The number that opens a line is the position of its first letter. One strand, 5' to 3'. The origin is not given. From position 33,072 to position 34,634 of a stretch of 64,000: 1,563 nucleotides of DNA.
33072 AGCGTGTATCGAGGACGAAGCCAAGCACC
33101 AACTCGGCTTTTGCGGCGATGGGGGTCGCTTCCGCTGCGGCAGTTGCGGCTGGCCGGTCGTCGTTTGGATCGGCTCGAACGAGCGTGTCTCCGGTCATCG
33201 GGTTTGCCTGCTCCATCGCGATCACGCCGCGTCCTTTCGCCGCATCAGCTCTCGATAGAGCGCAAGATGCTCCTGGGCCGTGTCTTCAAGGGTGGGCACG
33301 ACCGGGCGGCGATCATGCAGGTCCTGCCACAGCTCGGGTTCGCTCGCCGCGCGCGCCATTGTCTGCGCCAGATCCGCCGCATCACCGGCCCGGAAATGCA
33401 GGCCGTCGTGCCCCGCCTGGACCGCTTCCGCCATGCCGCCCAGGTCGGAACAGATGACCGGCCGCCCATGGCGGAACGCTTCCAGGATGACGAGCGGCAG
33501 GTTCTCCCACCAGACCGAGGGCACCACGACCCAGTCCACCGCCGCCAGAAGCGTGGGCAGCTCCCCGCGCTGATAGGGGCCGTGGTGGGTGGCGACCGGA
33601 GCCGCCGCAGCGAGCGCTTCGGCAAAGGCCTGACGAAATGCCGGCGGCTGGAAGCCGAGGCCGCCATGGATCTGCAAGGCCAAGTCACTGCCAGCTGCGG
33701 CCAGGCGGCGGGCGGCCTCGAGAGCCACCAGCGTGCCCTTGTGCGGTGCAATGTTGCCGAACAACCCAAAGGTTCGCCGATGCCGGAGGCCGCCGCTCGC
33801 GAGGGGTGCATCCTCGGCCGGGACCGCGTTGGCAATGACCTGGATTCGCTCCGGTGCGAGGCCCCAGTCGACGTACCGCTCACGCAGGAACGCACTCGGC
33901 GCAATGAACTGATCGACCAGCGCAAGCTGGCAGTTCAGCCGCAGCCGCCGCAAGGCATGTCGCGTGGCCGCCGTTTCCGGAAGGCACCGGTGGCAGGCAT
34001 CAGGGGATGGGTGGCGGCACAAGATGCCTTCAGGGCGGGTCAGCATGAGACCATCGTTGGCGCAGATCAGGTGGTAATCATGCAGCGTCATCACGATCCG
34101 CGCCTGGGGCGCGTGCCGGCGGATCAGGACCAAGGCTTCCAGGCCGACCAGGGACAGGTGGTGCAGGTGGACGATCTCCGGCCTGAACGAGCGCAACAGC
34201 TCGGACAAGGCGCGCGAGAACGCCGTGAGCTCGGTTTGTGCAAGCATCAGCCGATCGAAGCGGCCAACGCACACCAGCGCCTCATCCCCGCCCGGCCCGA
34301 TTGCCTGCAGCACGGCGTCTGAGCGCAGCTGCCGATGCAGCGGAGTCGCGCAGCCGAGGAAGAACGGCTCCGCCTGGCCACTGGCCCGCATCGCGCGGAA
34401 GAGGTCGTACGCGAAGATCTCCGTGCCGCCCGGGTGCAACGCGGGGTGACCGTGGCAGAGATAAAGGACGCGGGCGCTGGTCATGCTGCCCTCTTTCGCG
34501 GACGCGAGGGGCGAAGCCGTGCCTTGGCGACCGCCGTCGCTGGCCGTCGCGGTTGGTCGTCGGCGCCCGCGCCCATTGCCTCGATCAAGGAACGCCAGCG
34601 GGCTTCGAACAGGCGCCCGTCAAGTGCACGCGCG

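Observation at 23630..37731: Compact RTX protein + glycosyltransferase + type I secretion cluster with acetyl- and pyruvyl-transferases but no canonical polysaccharide export or priming genes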

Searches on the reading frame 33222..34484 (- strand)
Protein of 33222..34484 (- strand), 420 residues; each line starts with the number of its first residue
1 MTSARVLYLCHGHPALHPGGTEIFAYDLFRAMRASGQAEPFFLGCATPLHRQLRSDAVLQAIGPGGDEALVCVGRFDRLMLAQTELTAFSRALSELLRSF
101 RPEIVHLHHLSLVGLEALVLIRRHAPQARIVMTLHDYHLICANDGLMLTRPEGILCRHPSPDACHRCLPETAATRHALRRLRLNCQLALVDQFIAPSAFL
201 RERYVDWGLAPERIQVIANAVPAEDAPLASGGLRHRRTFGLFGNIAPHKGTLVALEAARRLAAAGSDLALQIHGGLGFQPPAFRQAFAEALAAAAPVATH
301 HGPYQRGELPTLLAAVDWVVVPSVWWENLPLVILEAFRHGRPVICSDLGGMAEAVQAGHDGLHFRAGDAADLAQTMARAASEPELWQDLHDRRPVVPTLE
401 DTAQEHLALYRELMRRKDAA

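Call 4: search_protein_families(library=pfam, proteins=[window:33222-34484:-], max_evalue=0.01)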
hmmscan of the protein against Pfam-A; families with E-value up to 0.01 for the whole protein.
window:33222-34484:- (420 aa): 5 families
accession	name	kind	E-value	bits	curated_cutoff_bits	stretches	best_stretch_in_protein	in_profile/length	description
PF13692.12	Glyco_trans_1_4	-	5.5e-22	79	27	1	237-379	2-139/142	Glycosyl transferases group 1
PF00534.26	Glycos_transf_1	-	3.4e-21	76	26.4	1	239-389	18-165/172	Glycosyl transferases group 1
PF13439.12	Glyco_transf_4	-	7.5e-16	59.1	28.5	1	18-224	1-169/170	Glycosyltransferase Family 4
PF13579.12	Glyco_trans_4_4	-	6.1e-10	40.1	29.7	1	19-219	1-157/158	Glycosyl transferase 4-like domain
PF20706.3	GT4-conflict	-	2.9e-07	30.3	26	1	236-359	197-324/385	Family 4 Glycosyltransferase in conflict systems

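Call 10: search_protein_families(library=ncbifam, proteins=[window:33222-34484:-], max_evalue=0.01)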
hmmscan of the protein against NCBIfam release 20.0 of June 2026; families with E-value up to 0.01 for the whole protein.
window:33222-34484:- (420 aa): 26 families (the best 25 are shown)
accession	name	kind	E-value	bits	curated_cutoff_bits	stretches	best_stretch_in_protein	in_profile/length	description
TIGR04063.1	stp3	hypoth_equivalog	1.3e-18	67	442.05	1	187-394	155-372/397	TIGR04063 family PEP-CTERM/XrtA system glycosyltransferase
TIGR04047.1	MSMEG_0565_glyc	hypoth_equivalog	1.9e-15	56.8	259.85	1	242-412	199-373/373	MSMEG_0565 family glycosyltransferase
NF038229.1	Glyco4_Geo_Pelo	equivalog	1.8e-14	53.6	400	1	212-411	133-334/338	GPMC system family 4 glycosyltransferase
TIGR03088.1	stp2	hypoth_equivalog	2.5e-13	49.8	409.05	1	301-386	258-342/374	TIGR03088 family PEP-CTERM/XrtA system glycosyltransferase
NF041876.1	EPS_EpsE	equivalog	3.1e-13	49.7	400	1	243-390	221-369/389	exopolysaccharide biosynthesis GT4 family glycosyltransferase EpsE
TIGR03449.1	mycothiol_MshA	equivalog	8.6e-13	47.9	462.5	1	237-392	221-379/406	D-inositol-3-phosphate glycosyltransferase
TIGR02095.1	glgA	subfamily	4.8e-12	45.3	328.45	1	237-412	295-476/477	glycogen/starch synthase, ADP-glucose type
NF012028.0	PRK15484.1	subfamily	6.3e-12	45.3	618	1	241-384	197-346/380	lipopolysaccharide N-acetylglucosaminyltransferase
TIGR04348.1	TIGR04348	equivalog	4.3e-11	42.4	300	1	241-408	142-303/310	selenoneine biosynthesis selenosugar synthase SenB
TIGR03999.1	thiol_BshA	equivalog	3.1e-09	36.2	273.7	1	309-392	266-348/375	N-acetyl-alpha-D-glucosaminyl L-malate synthase BshA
NF007396.0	PRK09922.1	equivalog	6.2e-08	31.9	385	1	185-382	130-326/361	lipopolysaccharide 1,6-galactosyltransferase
TIGR02149.1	glgA_Coryne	subfamily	1.1e-06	28.1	302.4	1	241-379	208-348/391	glycogen synthase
NF001901.0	PRK00654.1-5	equivalog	2.1e-06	26.5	649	1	239-416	319-494/502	glycogen synthase GlgA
NF001904.0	PRK00654.2-3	equivalog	4.4e-06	25.7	577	1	312-413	368-474/475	glycogen synthase GlgA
NF038295.1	EPS_HpsP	equivalog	4.6e-06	25.9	550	1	243-384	214-354/388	hormogonium polysaccharide biosynthesis glycosyltransferase HpsP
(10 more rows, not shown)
